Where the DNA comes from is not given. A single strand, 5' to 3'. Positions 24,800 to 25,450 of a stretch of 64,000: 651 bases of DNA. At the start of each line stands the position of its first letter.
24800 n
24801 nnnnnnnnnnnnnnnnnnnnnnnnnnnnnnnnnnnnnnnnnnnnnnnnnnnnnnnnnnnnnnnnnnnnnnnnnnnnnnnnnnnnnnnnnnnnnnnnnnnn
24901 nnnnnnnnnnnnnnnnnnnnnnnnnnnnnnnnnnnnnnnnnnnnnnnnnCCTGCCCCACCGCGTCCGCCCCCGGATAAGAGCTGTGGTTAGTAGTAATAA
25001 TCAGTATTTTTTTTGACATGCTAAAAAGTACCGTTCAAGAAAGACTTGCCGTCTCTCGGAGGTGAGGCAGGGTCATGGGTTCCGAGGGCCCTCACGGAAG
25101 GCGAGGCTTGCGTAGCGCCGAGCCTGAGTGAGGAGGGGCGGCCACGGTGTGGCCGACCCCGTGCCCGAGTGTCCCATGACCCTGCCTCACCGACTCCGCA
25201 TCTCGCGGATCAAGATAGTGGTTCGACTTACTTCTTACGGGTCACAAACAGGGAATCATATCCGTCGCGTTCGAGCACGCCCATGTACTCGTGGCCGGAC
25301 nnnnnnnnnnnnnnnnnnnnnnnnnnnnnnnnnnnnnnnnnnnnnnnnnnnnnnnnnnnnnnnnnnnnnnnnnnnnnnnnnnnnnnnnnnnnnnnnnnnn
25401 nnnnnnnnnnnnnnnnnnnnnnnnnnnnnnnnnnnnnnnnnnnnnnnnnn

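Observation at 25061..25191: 131 bp element with perfect 19 bp terminal inverted repeats between tusA and the MvhD-like gene; a second copy lies 20 kb away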

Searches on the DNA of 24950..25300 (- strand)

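Call 12: search_rna_families(source=window, start=24950, end=25300, threshold=evalue, max_evalue=10)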
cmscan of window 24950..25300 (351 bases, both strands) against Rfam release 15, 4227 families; matches with E-value up to 10: 5.
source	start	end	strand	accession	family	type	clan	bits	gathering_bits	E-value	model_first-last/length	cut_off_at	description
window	25055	25194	-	RF03924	mir-1228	Gene; miRNA;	-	19.3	88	0.95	1-73/73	no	mir-1228 microRNA precursor family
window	25063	25189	+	RF00981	mir-939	Gene; miRNA;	-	16.9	84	2.8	1-82/82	no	mir-939 microRNA precursor family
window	25010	25045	+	RF02067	STnc310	Gene; sRNA;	-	15.7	40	2.1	1-61/61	no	Salmonella enterica sRNA STnc310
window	25117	25169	-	RF00952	mir-650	Gene; miRNA;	-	14.6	100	4.6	1-91/91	no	mir-650 microRNA precursor family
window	25224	25267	-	RF01172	sn2343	Gene; snRNA; snoRNA; CD-box;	-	12.6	60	6.4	1-78/78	no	Small nucleolar RNA sn2343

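Call 73: build_rna_model(alignment_id=A3, structure=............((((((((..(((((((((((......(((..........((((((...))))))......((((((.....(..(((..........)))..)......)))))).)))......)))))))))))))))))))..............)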
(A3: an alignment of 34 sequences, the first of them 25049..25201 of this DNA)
Model R1 built from alignment A3 (34 sequences, 161 columns); structure: as given.
model positions 156; base pairs 38; branch points 1; effective number of sequences 2.21; information 0.59 bits per position. Calibrated on 0.2 Mb of random sequence (short: E-values are rough).
structure used (alignment columns):
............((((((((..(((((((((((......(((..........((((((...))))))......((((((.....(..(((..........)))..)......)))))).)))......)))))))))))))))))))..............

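Call 74: search_with_rna_model(model_id=R1, source=window, filters=off, max_evalue=10)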
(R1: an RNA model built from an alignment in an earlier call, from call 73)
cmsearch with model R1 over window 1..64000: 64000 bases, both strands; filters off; matches with E-value up to 10: 48.
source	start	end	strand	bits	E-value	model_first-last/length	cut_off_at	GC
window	25048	25203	-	146.6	1.4e-32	1-156/156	no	0.7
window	4435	4587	+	133.5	1.6e-29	1-156/156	no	0.67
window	4434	4586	-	27.1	8e-05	1-156/156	no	0.67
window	25049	25204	+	23.9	0.00044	1-156/156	no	0.7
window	52084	52167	-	11.4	0.35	1-156/156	no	0.55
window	43691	43819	-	10.3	0.65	1-156/156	no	0.68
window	42754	42895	-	10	0.74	1-156/156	no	0.7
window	43715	43786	+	9.8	0.85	1-156/156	no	0.71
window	35479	35548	-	9.7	0.87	38-122/156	no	0.69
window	37956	38025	-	9.2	1.2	1-156/156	no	0.71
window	18344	18396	+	8.9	1.3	1-156/156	no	0.58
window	30882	31021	+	8.8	1.4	1-156/156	no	0.49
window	44855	44934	-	8.6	1.6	1-156/156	no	0.61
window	52085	52168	+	8.4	1.8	1-156/156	no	0.54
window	31979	32031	-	8.2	2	1-156/156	no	0.66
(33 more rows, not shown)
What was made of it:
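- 25057..25198 (-): Copy B, whole element (subfamily F3). It lies between tusA (25228-25494, -) and flpD/mvhD-like (24642-25019, -). The strand given is the one that reads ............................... (the 'S' strand). Covariance-model hit 25048-25203 (-), 146.6 bits (call 74).
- Checked: The covariance model scores the two copies at 147 and 134 bits, and the next hit in the window scores 11 bits (E 0.35; call 74).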

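Call 75: search_with_rna_model(model_id=R1, sources=[window, L004, L005, L006, L007, L008, L009, L010, L011, L012, L013, L014, L015, L016, L017, L018, L019, L020, L021, L022, L023, L024, L025, L026, L027, L028, L029, L030, L031, L032, L033, L034, L035, L036, L037, L038, L039, L040, L041, L042, L043, L044, L045, L046, L047, L048, L049, L050, L051, L052, L053, L054, L055, L056, L057, L058, L059, L060, L061, L062, L063, L064, L065, L066, L067, L068, L069, L070, L071, L072, L073, L074, L075, L076, L077, L078, L079, L080, L081, L082, L083, L084, L085, L086, L087, L088, L089, L090, L091, L092, L093, L094, L095], max_evalue=0.00001, make_alignment=true)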
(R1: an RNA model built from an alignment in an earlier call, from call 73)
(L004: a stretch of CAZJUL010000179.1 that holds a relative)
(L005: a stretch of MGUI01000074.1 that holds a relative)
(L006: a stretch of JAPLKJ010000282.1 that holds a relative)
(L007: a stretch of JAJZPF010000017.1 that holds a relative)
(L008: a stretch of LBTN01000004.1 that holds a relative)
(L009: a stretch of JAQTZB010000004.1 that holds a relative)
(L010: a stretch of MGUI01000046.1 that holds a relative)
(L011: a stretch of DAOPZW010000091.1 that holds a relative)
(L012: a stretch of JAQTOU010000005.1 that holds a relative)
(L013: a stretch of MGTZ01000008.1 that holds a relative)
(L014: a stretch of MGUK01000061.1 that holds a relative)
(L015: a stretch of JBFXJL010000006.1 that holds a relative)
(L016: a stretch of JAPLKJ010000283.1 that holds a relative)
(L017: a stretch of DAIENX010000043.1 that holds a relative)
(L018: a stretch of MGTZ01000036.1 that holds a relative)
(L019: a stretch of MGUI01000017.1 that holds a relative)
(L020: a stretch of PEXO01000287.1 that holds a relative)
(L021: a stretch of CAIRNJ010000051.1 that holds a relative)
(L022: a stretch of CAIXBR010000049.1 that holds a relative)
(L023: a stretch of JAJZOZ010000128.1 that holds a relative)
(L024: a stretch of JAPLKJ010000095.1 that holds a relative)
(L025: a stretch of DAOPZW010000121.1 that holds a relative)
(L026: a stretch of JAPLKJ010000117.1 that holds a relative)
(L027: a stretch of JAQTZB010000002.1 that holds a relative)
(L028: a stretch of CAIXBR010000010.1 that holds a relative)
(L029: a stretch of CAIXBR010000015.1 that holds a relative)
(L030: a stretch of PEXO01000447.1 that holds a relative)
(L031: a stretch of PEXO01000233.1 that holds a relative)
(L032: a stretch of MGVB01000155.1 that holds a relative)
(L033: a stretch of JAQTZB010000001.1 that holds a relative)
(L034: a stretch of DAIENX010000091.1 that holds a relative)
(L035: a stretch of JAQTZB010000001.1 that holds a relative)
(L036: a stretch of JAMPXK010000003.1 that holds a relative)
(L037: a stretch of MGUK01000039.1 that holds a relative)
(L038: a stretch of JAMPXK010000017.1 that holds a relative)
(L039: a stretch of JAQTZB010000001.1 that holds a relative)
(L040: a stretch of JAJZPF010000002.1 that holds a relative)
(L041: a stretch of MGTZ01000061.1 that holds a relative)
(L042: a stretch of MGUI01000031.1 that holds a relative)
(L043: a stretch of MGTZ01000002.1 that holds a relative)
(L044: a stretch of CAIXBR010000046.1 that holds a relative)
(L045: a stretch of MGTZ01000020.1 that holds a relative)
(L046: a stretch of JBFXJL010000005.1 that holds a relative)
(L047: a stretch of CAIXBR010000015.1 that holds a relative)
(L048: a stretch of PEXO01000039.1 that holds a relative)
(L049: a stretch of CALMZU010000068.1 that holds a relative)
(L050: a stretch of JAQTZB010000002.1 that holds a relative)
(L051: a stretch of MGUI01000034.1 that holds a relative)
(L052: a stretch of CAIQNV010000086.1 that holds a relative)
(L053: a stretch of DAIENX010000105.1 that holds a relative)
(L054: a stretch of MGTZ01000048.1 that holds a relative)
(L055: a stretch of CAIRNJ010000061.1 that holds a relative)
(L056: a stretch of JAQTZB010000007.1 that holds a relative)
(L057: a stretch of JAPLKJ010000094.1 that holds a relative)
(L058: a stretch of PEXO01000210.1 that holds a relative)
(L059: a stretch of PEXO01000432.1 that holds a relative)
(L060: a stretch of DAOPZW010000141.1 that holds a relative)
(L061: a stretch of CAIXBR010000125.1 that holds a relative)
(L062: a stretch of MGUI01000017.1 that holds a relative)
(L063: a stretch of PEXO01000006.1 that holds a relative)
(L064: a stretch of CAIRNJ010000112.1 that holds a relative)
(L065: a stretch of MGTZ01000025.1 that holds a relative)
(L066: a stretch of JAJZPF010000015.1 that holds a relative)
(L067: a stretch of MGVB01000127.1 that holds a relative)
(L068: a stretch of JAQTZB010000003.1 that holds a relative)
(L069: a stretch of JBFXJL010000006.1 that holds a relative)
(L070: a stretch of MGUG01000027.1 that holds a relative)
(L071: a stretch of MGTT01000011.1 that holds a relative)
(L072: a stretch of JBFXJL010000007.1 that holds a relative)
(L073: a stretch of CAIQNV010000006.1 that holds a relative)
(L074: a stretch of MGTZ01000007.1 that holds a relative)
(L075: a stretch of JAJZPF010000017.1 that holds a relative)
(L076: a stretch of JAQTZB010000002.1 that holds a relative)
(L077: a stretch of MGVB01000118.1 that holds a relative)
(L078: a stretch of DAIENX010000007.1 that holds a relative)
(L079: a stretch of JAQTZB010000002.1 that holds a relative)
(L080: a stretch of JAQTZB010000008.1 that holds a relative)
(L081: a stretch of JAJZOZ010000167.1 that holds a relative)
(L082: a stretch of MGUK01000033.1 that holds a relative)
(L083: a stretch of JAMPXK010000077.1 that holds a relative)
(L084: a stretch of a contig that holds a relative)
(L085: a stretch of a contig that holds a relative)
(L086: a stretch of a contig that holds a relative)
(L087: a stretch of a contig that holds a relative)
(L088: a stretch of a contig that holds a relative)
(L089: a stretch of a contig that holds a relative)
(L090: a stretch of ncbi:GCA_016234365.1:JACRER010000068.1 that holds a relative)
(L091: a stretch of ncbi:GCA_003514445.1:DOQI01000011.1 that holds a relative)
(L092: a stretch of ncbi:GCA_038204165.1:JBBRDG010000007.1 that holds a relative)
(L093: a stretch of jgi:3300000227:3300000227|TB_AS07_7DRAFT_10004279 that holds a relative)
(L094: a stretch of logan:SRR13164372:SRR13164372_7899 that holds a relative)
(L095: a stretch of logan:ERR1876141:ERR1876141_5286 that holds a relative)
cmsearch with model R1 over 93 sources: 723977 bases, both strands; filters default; matches with E-value up to 0.00001: 116.
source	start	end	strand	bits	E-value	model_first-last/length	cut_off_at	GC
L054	4012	4164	+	152.1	8.4e-33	1-156/156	no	0.64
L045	33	185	+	150.1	2.4e-32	1-156/156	no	0.69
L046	6111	6263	-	149.5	3.3e-32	1-156/156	no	0.65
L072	1939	2091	-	149.2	3.9e-32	1-156/156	no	0.65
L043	5929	6081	+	149.1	4.1e-32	1-156/156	no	0.66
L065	3560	3710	+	147.5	9.5e-32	1-156/156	no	0.66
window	25048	25203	-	146.6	1.5e-31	1-156/156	no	0.7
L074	7387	7539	+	145.5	2.8e-31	1-156/156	no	0.67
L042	3224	3376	+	145.4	3e-31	1-156/156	no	0.66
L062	7254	7406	-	144.9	3.9e-31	1-156/156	no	0.65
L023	3158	3309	-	144.5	4.7e-31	1-156/156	no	0.7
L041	1122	1274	-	143.5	8.2e-31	1-156/156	no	0.68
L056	5066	5218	-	143.4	8.9e-31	1-156/156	no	0.67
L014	1017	1170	+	142.7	1.2e-30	1-156/156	no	0.71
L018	2395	2547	+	139.9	5.5e-30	1-156/156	no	0.69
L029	1916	2070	+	139.8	5.8e-30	1-156/156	no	0.71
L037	93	244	+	139.1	8.6e-30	1-156/156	no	0.72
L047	5454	5609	+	138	1.6e-29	1-156/156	no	0.69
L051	6833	6985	+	137.5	2e-29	1-156/156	no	0.67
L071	1326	1479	-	137.4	2.2e-29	1-156/156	no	0.73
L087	7420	7572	+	137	2.7e-29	1-156/156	no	0.68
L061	3221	3373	+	135.6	5.5e-29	1-156/156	no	0.7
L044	7410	7562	-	135.6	5.6e-29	1-156/156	no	0.72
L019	4773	4926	+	135.3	6.5e-29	1-156/156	no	0.73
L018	4795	4948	+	135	7.9e-29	1-156/156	no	0.67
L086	4605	4758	-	129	1.9e-27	1-156/156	no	0.74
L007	6283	6439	-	128.5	2.5e-27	1-156/156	no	0.69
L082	6452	6605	+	124.6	2e-26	1-156/156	no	0.75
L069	7675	7827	+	123.3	3.9e-26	1-156/156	no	0.68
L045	218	373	-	122.7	5.5e-26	1-156/156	no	0.7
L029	816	969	-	120.1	2.2e-25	1-156/156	no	0.71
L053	1843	1998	-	119.8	2.6e-25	1-156/156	no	0.66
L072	7874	8000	+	117.9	7.3e-25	1-131/156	3'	0.68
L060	7079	7234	-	117.4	9.6e-25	1-156/156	no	0.69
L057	1911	2066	+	117.2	1.1e-24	1-156/156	no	0.72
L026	6989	7144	+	113.5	7.7e-24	1-156/156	no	0.7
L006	3826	3980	-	110.6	3.6e-23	1-156/156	no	0.63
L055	5861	6015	+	109.1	8.1e-23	1-156/156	no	0.67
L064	1287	1442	+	107.2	2.2e-22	1-156/156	no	0.7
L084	4551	4702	-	106.7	3e-22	1-156/156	no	0.69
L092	1332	1487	+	105.9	4.5e-22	1-156/156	no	0.63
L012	6216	6368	+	104.6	8.9e-22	1-156/156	no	0.69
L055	6031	6186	-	103.9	1.3e-21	1-156/156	no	0.65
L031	5780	5931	-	102.6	2.6e-21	1-156/156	no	0.64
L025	1907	2058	-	102.2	3.2e-21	1-156/156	no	0.7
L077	4755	4906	+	100.6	7.7e-21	1-156/156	no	0.66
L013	2757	2911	-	99.4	1.4e-20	1-156/156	no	0.68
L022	1306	1458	+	99.3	1.5e-20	1-156/156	no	0.66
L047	3212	3368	+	99.3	1.6e-20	1-156/156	no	0.69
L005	3516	3618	-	98.3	2.6e-20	26-130/156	no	0.76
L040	7174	7326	-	97.7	3.5e-20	1-156/156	no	0.67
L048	4272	4424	-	97.6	3.7e-20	1-156/156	no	0.7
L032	20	172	-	97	5.2e-20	1-156/156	no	0.7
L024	2034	2188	-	96.6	6.5e-20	1-156/156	no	0.72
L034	1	126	-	96.1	8.5e-20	1-127/156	3'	0.71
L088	1944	2098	+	95.8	1e-19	1-156/156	no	0.7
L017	6951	7102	-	94.7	1.7e-19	1-156/156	no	0.58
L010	7026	7170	+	94.2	2.3e-19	1-156/156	no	0.68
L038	1597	1749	-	94.2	2.4e-19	1-156/156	no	0.69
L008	4215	4331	+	92.1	7.1e-19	1-118/156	3'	0.76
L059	3943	4095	-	92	7.6e-19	1-156/156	no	0.65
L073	3445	3597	-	91.9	7.9e-19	1-156/156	no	0.61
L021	854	1005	+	91.4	1.1e-18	1-156/156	no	0.7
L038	7715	7867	-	90.6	1.6e-18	1-156/156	no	0.73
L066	3763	3915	-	90.4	1.8e-18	1-156/156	no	0.64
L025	1124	1276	+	90.2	2e-18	1-156/156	no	0.71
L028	1181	1331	+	89.6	2.7e-18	1-156/156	no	0.64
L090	1309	1486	+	88.8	4.1e-18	1-156/156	no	0.72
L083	5419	5571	+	88.2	5.9e-18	1-156/156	no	0.72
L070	7143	7295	+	87.5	8.7e-18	1-156/156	no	0.66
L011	4017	4151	+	87.4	9e-18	1-139/156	3'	0.67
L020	1875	2027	-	87.1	1e-17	1-156/156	no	0.65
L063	3363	3515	+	87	1.1e-17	1-156/156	no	0.72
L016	5583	5734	+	87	1.1e-17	1-156/156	no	0.75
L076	2663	2811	-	85.6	2.4e-17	1-156/156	no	0.66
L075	4358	4510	+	85.5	2.4e-17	1-156/156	no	0.69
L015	7172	7324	-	85.5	2.4e-17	1-156/156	no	0.59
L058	397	548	+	84.8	3.6e-17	1-156/156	no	0.68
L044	3421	3571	-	84.5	4.2e-17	1-156/156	no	0.66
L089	5542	5692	-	84.4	4.5e-17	1-156/156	no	0.68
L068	1782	1932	+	83.9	5.9e-17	1-156/156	no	0.66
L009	3129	3277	+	83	9.1e-17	1-156/156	no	0.66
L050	564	714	+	82.8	1e-16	1-156/156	no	0.67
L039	6119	6267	-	82.4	1.3e-16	1-156/156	no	0.66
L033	4965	5115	-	82.2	1.4e-16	1-156/156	no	0.67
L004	5900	6007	-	82.1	1.5e-16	23-133/156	no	0.71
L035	5711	5859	-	81.9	1.7e-16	1-156/156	no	0.67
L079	6560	6710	-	81.4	2.2e-16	1-156/156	no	0.68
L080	7074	7195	-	80.6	3.4e-16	16-140/156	no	0.67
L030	2730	2883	+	79.6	5.9e-16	1-156/156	no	0.69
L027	2561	2709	+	79.1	7.6e-16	1-156/156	no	0.68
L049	2170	2287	-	78.1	1.3e-15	17-139/156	no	0.66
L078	6461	6539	+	77.7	1.6e-15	38-119/156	no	0.75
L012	384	541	-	77.4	1.8e-15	1-156/156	no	0.67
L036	368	520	+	75.4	5.6e-15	1-156/156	no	0.64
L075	4538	4690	-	67.3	4.1e-13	1-156/156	no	0.63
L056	4901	5053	+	64.2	2.2e-12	1-156/156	no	0.68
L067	1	107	+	62.5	5.3e-12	48-156/156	5'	0.63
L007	121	192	-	62.2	6.3e-12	42-115/156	no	0.71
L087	7586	7738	-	61.5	9.5e-12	1-156/156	no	0.65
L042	3392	3545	-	59.9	2.2e-11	1-156/156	no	0.68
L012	204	351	+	59.8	2.3e-11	1-156/156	no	0.65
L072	210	388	-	58.8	3.9e-11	1-156/156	no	0.66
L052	583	762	-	58.8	4e-11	1-156/156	no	0.72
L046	5949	6104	+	57.7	7.1e-11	1-156/156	no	0.62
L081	1857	1921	-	54.1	4.9e-10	49-115/156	no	0.69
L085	3481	3579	+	48.5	9.9e-09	1-102/156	3'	0.67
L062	7060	7234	+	46.6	2.8e-08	1-156/156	no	0.66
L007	6082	6258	+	37.8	2.9e-06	1-156/156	no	0.6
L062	7255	7407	+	37.7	3.2e-06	1-156/156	no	0.65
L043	5928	6080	-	37.6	3.3e-06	1-156/156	no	0.65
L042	3223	3375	-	37.1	4.3e-06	1-156/156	no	0.66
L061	3218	3372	-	36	7.9e-06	1-156/156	no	0.7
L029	817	972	+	35.8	8.5e-06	1-156/156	no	0.72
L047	5453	5608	-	35.6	9.6e-06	1-156/156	no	0.7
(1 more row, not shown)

Alignment A4: 116 matches aligned to the model, 291 columns, each read 5' to 3' on its own strand. Consensus structure (alignment columns), stored with it:
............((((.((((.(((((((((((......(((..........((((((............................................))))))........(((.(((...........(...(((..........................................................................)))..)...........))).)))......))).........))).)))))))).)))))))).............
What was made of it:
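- About 110 distinct copies in 724 kb by covariance model (call 75).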
